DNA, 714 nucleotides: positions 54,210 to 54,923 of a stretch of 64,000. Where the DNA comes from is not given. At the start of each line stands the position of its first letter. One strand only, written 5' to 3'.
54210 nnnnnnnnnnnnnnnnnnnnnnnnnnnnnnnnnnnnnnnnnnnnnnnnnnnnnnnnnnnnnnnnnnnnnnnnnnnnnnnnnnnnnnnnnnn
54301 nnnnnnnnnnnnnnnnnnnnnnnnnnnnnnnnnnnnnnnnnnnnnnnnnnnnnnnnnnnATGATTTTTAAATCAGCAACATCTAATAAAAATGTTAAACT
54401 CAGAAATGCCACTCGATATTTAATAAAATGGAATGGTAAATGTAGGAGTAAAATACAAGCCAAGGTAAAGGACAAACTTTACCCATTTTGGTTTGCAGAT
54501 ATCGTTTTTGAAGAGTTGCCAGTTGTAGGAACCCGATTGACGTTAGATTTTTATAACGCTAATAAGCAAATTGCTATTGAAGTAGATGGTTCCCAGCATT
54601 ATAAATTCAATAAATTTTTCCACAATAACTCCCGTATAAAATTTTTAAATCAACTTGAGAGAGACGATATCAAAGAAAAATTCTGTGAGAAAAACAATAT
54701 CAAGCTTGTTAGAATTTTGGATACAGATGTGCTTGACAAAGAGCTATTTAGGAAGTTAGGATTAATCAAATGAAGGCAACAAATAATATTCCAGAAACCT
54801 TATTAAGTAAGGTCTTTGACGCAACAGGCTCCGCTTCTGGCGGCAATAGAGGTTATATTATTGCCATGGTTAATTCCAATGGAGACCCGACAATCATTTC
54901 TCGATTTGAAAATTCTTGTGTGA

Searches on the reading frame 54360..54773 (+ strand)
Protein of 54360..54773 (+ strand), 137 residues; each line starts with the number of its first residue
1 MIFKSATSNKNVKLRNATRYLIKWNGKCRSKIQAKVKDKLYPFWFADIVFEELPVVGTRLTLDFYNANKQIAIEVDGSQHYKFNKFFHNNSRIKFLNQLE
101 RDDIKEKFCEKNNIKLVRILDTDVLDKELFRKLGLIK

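Call 34: search_protein_families(library=phrogs, proteins=[window:54360-54773:+], max_evalue=0.001)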
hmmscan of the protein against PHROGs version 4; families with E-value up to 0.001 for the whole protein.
window:54360-54773:+ (137 aa): 7 families
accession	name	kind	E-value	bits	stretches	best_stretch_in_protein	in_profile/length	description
phrog_559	-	DNA, RNA and nucleotide metabolism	3.8e-16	60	1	30-128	307-404/607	HNH endonuclease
phrog_9084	-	DNA, RNA and nucleotide metabolism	6.1e-14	53.5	1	44-120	78-151/187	homing endonuclease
phrog_4538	-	unknown function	9.5e-12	45.5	1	61-119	261-315/447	-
phrog_7140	-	DNA, RNA and nucleotide metabolism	9.4e-10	38.8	1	56-130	150-222/423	intron encoded nuclease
phrog_19778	-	unknown function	2.1e-07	31.4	1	34-132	260-354/362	-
phrog_27771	-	unknown function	1.5e-05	25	1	59-130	465-534/549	-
phrog_34504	-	unknown function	4.3e-05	23.8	1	46-118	293-363/386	-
